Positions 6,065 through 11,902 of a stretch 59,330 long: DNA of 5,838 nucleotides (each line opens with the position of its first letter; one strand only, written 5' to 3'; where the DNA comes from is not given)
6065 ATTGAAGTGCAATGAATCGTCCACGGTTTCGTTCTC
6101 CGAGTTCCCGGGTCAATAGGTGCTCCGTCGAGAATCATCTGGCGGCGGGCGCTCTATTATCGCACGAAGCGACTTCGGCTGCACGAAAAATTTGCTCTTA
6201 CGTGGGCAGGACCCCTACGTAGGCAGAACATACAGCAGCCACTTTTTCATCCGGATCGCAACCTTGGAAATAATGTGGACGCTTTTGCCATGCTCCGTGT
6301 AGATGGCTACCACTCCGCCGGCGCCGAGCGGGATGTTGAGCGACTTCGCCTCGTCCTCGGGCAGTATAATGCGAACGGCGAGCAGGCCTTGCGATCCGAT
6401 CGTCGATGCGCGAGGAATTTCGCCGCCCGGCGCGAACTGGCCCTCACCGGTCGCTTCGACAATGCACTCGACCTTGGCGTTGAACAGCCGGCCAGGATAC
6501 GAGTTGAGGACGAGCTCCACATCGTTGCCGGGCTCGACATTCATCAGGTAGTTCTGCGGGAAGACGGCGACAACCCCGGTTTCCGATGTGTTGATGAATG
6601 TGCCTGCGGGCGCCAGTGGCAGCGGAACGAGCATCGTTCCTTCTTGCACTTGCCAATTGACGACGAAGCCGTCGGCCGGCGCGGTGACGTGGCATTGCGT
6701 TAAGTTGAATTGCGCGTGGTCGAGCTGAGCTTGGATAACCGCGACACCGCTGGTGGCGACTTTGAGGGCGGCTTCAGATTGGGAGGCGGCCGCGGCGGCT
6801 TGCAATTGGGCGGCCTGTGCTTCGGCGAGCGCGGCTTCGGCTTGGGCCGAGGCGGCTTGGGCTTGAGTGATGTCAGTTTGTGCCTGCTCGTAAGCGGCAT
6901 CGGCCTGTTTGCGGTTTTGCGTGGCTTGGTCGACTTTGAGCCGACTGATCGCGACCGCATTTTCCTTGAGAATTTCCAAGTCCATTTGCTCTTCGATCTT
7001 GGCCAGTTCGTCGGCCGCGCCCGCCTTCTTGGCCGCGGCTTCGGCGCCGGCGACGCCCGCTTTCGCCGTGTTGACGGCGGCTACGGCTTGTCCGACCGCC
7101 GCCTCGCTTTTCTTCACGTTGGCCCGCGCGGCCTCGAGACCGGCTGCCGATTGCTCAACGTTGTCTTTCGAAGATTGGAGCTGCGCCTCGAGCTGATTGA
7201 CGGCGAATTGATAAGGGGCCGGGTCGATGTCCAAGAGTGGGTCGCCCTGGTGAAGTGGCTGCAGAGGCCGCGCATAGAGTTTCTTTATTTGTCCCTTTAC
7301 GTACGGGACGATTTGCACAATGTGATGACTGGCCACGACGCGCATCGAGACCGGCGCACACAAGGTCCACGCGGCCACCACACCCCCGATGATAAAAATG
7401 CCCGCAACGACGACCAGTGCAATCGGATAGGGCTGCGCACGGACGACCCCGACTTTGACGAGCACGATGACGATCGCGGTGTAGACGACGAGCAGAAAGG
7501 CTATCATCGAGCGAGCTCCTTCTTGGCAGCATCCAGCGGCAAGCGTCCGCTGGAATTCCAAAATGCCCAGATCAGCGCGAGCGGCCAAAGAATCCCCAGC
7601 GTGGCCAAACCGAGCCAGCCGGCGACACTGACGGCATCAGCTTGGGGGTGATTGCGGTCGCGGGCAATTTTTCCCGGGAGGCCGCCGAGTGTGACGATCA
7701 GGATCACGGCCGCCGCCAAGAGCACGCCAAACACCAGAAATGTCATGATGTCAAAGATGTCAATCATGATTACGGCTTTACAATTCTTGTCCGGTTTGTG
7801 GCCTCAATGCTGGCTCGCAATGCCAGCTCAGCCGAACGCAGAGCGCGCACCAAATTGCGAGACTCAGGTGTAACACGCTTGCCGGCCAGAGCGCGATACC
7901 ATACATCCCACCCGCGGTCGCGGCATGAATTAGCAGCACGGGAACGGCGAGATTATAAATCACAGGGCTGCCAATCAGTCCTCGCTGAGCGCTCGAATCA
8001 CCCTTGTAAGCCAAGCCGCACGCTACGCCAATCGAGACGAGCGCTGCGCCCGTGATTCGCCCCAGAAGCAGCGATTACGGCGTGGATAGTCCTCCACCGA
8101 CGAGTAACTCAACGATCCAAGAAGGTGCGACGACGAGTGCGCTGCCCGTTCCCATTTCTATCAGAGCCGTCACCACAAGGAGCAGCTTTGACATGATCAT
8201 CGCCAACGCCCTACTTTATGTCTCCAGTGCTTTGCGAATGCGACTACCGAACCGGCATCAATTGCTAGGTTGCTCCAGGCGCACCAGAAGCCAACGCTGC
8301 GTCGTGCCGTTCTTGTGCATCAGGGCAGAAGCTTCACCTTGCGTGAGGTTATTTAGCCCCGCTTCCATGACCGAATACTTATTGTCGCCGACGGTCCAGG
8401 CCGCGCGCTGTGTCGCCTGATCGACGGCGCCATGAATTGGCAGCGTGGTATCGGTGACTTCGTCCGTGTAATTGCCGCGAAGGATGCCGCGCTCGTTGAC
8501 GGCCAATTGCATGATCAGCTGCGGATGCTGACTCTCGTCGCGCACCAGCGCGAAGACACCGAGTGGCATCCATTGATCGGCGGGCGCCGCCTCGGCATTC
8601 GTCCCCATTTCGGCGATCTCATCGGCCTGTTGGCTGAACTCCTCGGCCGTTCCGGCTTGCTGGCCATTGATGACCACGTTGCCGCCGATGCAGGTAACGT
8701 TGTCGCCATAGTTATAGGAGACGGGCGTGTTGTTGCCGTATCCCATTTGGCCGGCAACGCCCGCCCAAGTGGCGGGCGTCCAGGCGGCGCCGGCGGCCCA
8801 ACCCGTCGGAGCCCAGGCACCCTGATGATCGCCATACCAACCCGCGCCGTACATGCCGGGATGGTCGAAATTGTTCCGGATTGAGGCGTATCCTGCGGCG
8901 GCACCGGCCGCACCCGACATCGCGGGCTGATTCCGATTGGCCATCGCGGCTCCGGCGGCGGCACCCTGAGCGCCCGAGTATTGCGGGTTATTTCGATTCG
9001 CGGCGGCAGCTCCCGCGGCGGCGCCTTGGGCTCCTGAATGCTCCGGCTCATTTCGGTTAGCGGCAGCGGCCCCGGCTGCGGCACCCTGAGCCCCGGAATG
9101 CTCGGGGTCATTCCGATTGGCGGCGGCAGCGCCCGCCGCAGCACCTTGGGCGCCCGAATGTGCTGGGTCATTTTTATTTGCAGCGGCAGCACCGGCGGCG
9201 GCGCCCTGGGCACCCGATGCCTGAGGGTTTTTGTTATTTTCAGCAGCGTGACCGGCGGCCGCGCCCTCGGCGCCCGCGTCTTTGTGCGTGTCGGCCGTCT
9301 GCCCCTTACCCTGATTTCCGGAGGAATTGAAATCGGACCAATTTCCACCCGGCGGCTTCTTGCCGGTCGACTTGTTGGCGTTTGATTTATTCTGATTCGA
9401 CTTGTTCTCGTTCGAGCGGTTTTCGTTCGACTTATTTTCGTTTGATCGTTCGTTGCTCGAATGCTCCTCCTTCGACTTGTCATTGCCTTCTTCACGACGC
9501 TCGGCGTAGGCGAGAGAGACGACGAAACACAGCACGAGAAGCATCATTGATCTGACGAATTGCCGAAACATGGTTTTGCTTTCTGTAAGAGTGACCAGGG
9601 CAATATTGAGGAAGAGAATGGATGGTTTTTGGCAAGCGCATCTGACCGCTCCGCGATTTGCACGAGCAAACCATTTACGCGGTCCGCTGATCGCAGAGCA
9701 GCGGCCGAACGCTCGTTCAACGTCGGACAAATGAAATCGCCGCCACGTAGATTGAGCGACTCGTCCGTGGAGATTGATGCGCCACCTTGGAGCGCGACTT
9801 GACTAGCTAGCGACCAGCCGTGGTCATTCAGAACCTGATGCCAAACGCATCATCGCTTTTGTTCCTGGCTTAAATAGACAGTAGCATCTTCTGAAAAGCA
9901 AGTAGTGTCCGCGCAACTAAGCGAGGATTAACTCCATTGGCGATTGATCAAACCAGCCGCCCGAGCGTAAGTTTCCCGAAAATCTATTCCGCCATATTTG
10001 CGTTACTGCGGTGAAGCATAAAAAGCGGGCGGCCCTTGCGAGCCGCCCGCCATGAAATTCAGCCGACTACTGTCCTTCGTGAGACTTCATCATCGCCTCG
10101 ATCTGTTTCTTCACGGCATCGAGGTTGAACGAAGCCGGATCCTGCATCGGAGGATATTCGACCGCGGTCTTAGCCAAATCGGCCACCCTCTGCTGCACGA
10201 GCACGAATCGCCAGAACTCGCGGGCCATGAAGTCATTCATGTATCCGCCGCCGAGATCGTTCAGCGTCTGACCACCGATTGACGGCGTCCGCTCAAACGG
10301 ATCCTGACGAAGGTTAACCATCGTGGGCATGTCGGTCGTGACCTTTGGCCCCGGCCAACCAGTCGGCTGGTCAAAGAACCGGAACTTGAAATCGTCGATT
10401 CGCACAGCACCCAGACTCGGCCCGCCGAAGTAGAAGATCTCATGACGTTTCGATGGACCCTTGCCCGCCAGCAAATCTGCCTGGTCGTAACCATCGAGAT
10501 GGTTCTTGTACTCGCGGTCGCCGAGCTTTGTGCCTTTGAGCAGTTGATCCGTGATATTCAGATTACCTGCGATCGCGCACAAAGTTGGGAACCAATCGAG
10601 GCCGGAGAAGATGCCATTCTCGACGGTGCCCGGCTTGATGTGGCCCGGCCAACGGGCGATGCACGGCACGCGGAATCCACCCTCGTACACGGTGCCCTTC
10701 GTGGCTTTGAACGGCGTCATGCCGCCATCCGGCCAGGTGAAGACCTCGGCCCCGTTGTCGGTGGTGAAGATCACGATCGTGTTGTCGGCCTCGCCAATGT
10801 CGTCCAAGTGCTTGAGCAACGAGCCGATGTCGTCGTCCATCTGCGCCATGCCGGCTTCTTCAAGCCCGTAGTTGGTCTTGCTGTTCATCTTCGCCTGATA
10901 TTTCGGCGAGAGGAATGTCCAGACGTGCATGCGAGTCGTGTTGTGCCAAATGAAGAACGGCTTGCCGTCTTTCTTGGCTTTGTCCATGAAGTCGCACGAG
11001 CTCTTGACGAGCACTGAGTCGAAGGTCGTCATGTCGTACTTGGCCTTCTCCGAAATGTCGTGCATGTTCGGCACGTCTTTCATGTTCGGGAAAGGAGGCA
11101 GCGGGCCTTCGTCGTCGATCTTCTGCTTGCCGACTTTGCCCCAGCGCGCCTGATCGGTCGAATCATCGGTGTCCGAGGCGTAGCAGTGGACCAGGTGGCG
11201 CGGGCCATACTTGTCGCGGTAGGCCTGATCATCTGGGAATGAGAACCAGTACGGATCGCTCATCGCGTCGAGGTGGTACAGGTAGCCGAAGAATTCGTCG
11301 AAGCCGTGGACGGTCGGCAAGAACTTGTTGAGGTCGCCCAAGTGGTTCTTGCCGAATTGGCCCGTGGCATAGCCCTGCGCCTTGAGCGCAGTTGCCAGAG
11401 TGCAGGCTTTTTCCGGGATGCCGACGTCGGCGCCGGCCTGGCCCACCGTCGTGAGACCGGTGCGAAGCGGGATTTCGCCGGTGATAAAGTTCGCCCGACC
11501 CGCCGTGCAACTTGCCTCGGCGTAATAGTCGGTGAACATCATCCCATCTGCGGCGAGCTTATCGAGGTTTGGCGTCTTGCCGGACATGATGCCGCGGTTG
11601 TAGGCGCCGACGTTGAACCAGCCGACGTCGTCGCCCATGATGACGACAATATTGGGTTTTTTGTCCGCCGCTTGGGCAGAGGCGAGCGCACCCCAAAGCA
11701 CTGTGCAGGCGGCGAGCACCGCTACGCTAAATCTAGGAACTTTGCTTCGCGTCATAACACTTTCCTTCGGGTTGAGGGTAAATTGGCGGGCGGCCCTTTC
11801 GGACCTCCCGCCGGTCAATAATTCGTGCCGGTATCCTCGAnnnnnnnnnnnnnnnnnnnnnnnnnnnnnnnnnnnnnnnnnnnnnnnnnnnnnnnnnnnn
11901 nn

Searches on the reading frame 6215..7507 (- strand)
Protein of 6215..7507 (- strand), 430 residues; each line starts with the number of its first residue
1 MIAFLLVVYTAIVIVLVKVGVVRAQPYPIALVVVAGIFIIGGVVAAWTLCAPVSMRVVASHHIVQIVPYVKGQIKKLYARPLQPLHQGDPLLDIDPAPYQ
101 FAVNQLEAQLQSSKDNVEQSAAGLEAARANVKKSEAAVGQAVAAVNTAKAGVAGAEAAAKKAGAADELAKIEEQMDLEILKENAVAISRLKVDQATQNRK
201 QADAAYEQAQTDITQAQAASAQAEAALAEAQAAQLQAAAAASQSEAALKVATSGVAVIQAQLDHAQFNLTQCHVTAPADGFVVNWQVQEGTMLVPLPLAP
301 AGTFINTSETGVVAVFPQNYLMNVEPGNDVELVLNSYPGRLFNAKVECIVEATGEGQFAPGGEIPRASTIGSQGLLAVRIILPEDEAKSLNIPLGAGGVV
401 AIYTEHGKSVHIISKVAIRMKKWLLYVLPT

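Call 5: search_protein_families(library=pfam, proteins=[window:6215-7507:-], max_evalue=0.01)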
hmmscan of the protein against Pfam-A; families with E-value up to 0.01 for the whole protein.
window:6215-7507:- (430 aa): 2 families
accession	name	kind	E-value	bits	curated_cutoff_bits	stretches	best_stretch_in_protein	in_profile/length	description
PF16576.10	HlyD_D23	-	9e-13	48.4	30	1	186-350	29-185/214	Barrel-sandwich domain of CusB or HlyD membrane-fusion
PF13437.12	HlyD_3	-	0.00011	23.4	22.2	0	274-354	2-81/106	HlyD family secretion protein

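Call 8: search_protein_families(library=ncbifam, proteins=[window:6215-7507:-], max_evalue=0.01)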
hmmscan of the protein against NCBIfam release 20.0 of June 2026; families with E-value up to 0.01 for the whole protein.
window:6215-7507:- (430 aa): 14 families
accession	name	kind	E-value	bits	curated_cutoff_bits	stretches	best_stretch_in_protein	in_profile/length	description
NF007785.0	PRK10476.1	equivalog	3.1e-27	95.3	376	2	29-159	14-144/347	multidrug transporter subunit MdtN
TIGR00998.1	8a0101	subfamily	5.2e-25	88.1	390.8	1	32-355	8-287/334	EmrA/EmrK family multidrug efflux transporter periplasmic adaptor subunit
TIGR01730.1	RND_mfp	subfamily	3.3e-23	82.2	94.9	2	198-353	58-214/322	efflux RND transporter periplasmic adaptor subunit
NF045904.1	RND-peri-MexE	equivalog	8.7e-16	57.8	714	2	26-163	32-161/390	multidrug efflux RND transporter periplasmic adaptor subunit MexE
NF007850.1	PRK10559.1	equivalog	8e-14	51.4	400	2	197-332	73-206/303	p-hydroxybenzoic acid efflux pump subunit AaeA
NF002939.0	PRK03598.1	equivalog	1.7e-10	40.6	393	2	250-347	183-278/332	secretion protein HlyD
TIGR02971.1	heterocyst_DevB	subfamily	2.9e-09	36.7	129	1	72-340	25-270/327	ABC exporter membrane fusion protein, DevB family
TIGR01843.1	type_I_hlyD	subfamily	1.4e-08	34.1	208.65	1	30-287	7-286/422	HlyD family type I secretion periplasmic adaptor subunit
NF011715.0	PRK15136.1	equivalog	5e-07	28.7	563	1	62-184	60-183/390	multidrug efflux MFS transporter periplasmic adaptor subunit EmrA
TIGR03794.1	NHLM_micro_HlyD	equivalog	1.3e-06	27.6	156.2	1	31-293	21-275/421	NHLP bacteriocin system secretion protein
NF008589.1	PRK11556.1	equivalog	2.7e-05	23.2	391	1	58-169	79-186/392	MdtA/MuxA family multidrug efflux RND transporter periplasmic adaptor subunit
NF000272.2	OqxA_adapt_sub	exception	0.00011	21.3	835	1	43-171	51-178/391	multidrug efflux RND transporter periplasmic adaptor subunit OqxA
NF008606.0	PRK11578.1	equivalog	0.0025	17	342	0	193-347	95-260/371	macrolide transporter subunit MacA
TIGR02168.1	SMC_prok_B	equivalog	0.0031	15.3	567.35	1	103-266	339-490/1181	chromosome segregation protein SMC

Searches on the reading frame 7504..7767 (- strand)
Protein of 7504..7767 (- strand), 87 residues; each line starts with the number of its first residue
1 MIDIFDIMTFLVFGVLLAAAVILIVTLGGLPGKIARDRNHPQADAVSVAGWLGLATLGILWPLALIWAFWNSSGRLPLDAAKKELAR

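Call 5: search_protein_families(library=pfam, proteins=[window:7504-7767:-], max_evalue=0.01)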
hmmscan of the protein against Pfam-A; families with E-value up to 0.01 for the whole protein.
window:7504-7767:- (87 aa): 1 family
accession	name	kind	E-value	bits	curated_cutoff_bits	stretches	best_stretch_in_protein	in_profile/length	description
PF11742.13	DUF3302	-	4.8e-22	78.3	32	1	6-72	2-68/77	Protein of unknown function (DUF3302)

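Call 8: search_protein_families(library=ncbifam, proteins=[window:7504-7767:-], max_evalue=0.01)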
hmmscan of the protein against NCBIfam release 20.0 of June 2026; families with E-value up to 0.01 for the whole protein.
window:7504-7767:- (87 aa): 0 families

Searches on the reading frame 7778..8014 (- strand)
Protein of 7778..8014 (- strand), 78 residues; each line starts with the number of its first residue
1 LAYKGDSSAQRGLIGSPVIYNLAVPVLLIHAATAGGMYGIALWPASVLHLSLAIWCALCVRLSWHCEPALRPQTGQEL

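Call 5: search_protein_families(library=pfam, proteins=[window:7778-8014:-], max_evalue=0.01)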
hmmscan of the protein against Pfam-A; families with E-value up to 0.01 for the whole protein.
window:7778-8014:- (78 aa): 0 families

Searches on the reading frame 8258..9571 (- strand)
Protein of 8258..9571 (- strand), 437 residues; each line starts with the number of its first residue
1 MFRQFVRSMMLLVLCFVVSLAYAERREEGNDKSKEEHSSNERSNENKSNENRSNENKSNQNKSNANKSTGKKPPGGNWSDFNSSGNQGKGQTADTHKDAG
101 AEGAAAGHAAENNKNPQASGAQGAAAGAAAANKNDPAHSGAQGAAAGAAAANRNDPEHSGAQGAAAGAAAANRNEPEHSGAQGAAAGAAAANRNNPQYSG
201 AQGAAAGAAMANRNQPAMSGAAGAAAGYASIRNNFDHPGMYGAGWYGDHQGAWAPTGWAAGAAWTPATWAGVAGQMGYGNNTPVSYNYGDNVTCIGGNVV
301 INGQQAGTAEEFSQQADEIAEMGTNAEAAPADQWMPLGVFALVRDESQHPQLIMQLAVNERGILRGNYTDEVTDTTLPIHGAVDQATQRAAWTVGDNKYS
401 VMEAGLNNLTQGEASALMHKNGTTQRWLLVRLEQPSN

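Call 5: search_protein_families(library=pfam, proteins=[window:8258-9571:-], max_evalue=0.01)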
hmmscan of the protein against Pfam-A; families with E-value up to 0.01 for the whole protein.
window:8258-9571:- (437 aa): 2 families
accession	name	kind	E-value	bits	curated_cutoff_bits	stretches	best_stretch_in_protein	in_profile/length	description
PF15201.11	Rod_cone_degen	-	1.7e-05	25.2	27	0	171-191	20-40/54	Progressive rod-cone degeneration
PF24871.1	Piezo_TM1-24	-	0.00083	18.4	28.8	1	3-73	286-357/682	Piezo TM1-24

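Call 8: search_protein_families(library=ncbifam, proteins=[window:8258-9571:-], max_evalue=0.01)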
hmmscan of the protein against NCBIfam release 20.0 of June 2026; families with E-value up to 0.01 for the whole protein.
window:8258-9571:- (437 aa): 0 families

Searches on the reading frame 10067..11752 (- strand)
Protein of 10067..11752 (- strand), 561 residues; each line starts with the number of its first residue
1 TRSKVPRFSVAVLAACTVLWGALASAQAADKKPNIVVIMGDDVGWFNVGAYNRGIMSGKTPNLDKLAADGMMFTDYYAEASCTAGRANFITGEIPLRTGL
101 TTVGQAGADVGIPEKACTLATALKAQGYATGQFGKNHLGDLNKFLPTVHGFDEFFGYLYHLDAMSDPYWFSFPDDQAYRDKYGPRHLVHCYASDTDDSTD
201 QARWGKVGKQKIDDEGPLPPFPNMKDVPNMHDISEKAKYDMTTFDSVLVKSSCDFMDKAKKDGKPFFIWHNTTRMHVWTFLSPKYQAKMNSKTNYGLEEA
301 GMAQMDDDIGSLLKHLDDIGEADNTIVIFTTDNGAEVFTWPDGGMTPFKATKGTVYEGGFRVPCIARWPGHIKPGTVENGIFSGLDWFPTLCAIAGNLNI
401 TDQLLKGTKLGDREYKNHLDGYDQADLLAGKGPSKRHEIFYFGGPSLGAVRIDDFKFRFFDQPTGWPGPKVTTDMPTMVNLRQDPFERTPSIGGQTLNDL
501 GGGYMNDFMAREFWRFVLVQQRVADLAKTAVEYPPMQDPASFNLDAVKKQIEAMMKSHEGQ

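Call 36: search_protein_families(library=pfam, proteins=[window:10067-11752:-], max_evalue=0.00001)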
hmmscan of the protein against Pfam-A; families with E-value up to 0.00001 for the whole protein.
window:10067-11752:- (561 aa): 1 family
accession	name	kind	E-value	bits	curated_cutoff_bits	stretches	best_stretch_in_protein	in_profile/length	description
PF00884.28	Sulfatase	-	1.1e-50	173.2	25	1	33-396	1-300/301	Sulfatase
